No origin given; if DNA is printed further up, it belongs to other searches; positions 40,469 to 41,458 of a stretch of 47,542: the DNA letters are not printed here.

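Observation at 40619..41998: Divergent FlhC-like / tandem-FlhD-like regulator pair in a non-flagellar, non-ICE context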

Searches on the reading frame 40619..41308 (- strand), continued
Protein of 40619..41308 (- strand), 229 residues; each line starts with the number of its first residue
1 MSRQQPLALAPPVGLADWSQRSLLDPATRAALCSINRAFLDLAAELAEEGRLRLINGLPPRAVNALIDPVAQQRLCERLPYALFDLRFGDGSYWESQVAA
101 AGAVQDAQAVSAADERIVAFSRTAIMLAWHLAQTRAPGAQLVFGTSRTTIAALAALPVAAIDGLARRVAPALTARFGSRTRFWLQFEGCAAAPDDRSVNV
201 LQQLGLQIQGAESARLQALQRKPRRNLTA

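Call 30: search_protein_families(library=pfam, proteins=[P0260, P0261, P0262, P0263, P0265, P0268, P0269, P0270, P0271, P0272], max_evalue=1)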
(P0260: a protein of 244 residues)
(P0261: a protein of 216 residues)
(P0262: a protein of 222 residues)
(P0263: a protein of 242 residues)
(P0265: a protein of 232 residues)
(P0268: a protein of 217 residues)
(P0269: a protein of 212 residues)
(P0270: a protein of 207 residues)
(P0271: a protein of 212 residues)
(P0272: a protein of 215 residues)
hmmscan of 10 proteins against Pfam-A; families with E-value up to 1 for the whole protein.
P0260 (244 aa): 0 families

P0261 (216 aa): 0 families

P0262 (222 aa): 0 families

P0263 (242 aa): 0 families

P0265 (232 aa): 1 family
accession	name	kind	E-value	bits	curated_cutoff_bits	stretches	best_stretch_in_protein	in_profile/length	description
PF05247.18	FlhD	-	0.12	13.1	27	1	30-130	4-99/102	Flagellar transcriptional activator (FlhD)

P0268 (217 aa): 1 family
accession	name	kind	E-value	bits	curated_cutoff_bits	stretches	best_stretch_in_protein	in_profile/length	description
PF05247.18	FlhD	-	0.052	14.3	27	0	59-95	42-78/102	Flagellar transcriptional activator (FlhD)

P0269 (212 aa): 1 family
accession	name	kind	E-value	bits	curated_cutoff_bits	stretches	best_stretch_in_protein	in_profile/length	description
PF05247.18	FlhD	-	0.086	13.5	27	1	53-94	36-77/102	Flagellar transcriptional activator (FlhD)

P0270 (207 aa): 1 family
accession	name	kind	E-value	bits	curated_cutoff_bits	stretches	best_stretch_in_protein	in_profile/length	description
PF05247.18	FlhD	-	0.03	15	27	1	18-83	5-72/102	Flagellar transcriptional activator (FlhD)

P0271 (212 aa): 0 families

P0272 (215 aa): 0 families

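Call 63: find_encoding_contigs(protein=P0340, flank=8000, max_places=2)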
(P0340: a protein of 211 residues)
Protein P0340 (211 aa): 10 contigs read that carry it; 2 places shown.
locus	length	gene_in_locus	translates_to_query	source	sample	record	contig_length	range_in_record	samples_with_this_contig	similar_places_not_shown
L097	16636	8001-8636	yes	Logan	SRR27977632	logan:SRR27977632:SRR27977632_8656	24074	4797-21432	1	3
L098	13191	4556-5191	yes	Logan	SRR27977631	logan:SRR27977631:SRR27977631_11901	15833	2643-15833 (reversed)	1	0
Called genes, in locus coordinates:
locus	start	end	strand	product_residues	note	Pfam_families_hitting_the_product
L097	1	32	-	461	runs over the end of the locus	PF03743:TrbI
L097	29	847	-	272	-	PF03524:CagX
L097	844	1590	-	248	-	PF04335:VirB8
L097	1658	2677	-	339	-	PF04610:TrbL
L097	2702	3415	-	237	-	PF07996:T4SS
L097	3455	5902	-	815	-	PF27097:VirB4_TrbE_N, PF03135:CagE_TrbE_VirB, PF19044:P-loop_TraG (faint)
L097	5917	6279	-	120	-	PF05101:VirB3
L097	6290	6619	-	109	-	PF04956:TrbC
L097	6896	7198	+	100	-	-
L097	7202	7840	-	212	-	-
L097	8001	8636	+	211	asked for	PF05247:FlhD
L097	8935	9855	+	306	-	PF20112:DUF6502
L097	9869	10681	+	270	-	PF20112:DUF6502 (weak)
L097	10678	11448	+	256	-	-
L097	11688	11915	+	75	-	PF12728:HTH_17 (weak)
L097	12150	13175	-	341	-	-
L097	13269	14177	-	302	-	-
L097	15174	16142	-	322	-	PF01244:Peptidase_M19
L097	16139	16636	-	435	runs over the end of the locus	PF07690:MFS_1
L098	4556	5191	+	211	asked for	PF05247:FlhD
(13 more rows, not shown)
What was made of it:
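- On SetCD/AcaCD-type conjugation activators: Distant family members do lie beside Trb/VirB genes (call 63).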

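Call 64: find_encoding_contigs(protein=P0370, flank=8000, max_places=2)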
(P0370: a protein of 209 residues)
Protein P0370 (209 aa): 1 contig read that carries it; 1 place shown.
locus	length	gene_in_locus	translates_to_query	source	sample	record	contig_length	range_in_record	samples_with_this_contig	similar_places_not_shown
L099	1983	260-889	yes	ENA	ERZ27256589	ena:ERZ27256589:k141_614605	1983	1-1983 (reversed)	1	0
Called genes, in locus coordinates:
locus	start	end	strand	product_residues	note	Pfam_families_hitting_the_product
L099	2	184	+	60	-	?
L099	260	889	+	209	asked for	PF05247:FlhD (weak)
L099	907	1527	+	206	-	-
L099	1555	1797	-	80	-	PF12844:HTH_19, PF13560:HTH_31, PF01381:HTH_3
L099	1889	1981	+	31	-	?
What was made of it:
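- On FlhD (Pfam PF05247): One distant relative is co-directional (L099, call 64).
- In L099 the two genes are co-directional and adjacent, like flhDC (call 64).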

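Call 65: search_protein_families(library=pfam, proteins=[L097:7202-7840:-, L099:907-1527:+, L097:8001-8636:+, L099:260-889:+, L097:6896-7198:+, L097:8935-9855:+, L097:10678-11448:+], max_evalue=0.1)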
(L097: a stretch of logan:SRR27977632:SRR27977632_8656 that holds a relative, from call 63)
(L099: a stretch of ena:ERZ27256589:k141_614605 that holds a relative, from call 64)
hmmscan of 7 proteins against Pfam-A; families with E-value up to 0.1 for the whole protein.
L097:7202-7840:- (212 aa): 0 families

L099:907-1527:+ (206 aa): 1 family
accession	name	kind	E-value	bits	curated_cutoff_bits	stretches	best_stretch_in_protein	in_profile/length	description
PF05280.16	FlhC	-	0.013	15.7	27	0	115-183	93-165/173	Flagellar transcriptional activator (FlhC)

L097:8001-8636:+ (211 aa): 1 family
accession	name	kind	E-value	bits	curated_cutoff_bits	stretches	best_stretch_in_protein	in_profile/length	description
PF05247.18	FlhD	-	4.3e-08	33.8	27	1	110-186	10-84/102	Flagellar transcriptional activator (FlhD)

L099:260-889:+ (209 aa): 1 family
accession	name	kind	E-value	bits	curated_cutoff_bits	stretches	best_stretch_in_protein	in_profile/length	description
PF05247.18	FlhD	-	1.5e-08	35.2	27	1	117-174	16-73/102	Flagellar transcriptional activator (FlhD)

L097:6896-7198:+ (100 aa): 0 families

L097:8935-9855:+ (306 aa): 1 family
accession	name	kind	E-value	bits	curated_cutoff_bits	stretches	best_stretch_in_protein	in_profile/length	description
PF20112.4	DUF6502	-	8.8e-37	126.8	27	1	8-266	3-264/268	Family of unknown function (DUF6502)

L097:10678-11448:+ (256 aa): 2 families
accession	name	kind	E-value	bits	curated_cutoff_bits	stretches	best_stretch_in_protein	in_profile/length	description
PF20112.4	DUF6502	-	0.0061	15.9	27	1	69-126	89-147/268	Family of unknown function (DUF6502)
PF19368.5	AraR_C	-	0.059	14.1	23.8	0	155-195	41-80/82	AraR C-terminal winged HTH domain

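Call 66: search_dna_similar(query=P0340, collection=plasmids, mode=protein, max_evalue=0.001, max_rows=25, rows=spread)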
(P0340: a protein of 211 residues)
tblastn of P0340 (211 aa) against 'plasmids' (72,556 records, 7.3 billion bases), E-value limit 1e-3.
No match.

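Call 67: search_dna_similar(query=window:40619-41308:-, collection=plasmids, mode=protein, max_evalue=0.01, max_rows=25)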
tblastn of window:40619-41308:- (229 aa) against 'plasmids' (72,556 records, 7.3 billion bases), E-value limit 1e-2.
No match.
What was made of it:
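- On SetCD/AcaCD-type conjugation activators: There is no plasmid hit (calls 66 and 67).
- Tried and rejected: tblastn of the window protein and of P0340 against plasmids gave no match (calls 66 and 67).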

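Call 68: find_encoding_contigs(protein=P0261, flank=8000, max_places=2)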
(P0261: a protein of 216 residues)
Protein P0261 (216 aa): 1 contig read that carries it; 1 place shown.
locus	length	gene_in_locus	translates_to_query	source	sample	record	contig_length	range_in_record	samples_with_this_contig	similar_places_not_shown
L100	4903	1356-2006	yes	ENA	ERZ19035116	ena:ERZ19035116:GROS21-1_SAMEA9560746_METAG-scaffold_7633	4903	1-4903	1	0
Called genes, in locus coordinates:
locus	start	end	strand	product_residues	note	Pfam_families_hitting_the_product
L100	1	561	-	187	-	?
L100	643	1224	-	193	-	-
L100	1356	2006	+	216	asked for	-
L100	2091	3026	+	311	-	PF00005:ABC_tran, PF13304:AAA_21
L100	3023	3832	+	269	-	PF01061:ABC2_membrane, PF12698:ABC2_membrane_3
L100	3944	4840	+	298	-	PF02567:PhzC-PhzF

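Call 69: find_encoding_contigs(protein=P0280, flank=8000, max_places=2)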
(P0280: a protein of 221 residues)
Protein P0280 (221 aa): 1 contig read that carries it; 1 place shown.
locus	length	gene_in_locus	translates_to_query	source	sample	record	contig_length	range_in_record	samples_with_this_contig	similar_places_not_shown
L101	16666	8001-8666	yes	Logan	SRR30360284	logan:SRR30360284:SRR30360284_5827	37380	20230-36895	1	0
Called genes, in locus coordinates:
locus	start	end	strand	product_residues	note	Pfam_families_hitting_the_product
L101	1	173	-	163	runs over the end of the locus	PF10881:DUF2726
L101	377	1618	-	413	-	PF03389:MobA_MobL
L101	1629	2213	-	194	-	PF18974:DUF5710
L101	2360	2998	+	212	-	PF03389:MobA_MobL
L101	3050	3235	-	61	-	PF02599:CsrA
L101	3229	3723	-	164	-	PF21982:RecX_HTH1 (weak), PF02631:RecX_HTH2 (weak)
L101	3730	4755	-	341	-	PF00154:RecA_N, PF06745:ATPase (weak), PF08423:Rad51, PF27531:MT3502_N, PF21096:RecA_C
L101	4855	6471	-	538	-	PF13541:ChlI, PF00158:Sigma54_activat (faint), PF01078:Mg_chelatase, PF07728:AAA_5 (weak), PF00493:MCM (weak), PF13335:Mg_chelatase_C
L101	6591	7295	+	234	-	PF20582:UPF0758_N, PF14520:HHH_5 (weak), PF04002:RadC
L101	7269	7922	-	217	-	-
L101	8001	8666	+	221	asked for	PF05247:FlhD (weak)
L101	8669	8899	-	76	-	-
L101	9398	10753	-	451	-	-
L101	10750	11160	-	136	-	-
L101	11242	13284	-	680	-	PF01011:PQQ, PF13360:PQQ_2, PF13570:Beta-prop_ACSF4 (faint), PF07774:EMC1_C (faint), PF13360:PQQ_2, PF01011:PQQ, PF13360:PQQ_2 (weak), PF13442:Cytochrome_CBB3 (weak)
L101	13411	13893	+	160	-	-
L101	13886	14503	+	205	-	PF16289:PIN_12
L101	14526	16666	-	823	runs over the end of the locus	PF01011:PQQ, PF13360:PQQ_2 (weak)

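Call 70: find_encoding_contigs(protein=P0345, flank=8000, max_places=2)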
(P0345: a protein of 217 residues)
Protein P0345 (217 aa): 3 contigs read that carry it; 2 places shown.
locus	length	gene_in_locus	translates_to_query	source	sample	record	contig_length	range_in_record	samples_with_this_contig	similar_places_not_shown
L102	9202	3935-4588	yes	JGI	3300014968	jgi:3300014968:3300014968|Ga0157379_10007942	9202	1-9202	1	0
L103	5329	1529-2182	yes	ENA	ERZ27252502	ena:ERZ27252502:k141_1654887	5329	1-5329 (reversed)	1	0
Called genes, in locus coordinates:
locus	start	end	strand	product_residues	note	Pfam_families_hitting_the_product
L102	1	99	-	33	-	?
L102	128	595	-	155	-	PF21982:RecX_HTH1, PF21981:RecX_HTH3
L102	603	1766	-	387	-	PF00154:RecA_N, PF08423:Rad51 (weak), PF06745:ATPase (weak), PF01637:ATPase_2 (faint), PF27531:MT3502_N (weak), PF21096:RecA_C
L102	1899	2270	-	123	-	-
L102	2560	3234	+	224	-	PF20582:UPF0758_N, PF04002:RadC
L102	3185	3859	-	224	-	-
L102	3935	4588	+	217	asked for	PF05247:FlhD (faint)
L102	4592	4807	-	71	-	-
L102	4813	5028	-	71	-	-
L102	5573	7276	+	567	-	PF03235:GmrSD_N, PF07510:GmrSD_C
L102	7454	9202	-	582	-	?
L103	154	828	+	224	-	PF20582:UPF0758_N, PF04002:RadC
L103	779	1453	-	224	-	-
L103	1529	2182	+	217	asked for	PF05247:FlhD (faint)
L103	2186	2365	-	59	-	-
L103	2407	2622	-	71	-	-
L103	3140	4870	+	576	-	PF03235:GmrSD_N, PF07510:GmrSD_C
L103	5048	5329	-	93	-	?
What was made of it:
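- The same pair sits next to Trb/VirB genes in L097 and near relaxase and radC genes in L101-L103 (calls 63, 69, 70). The same pair occurs in type IV secretion and radC contexts (calls 63, 69, 70).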
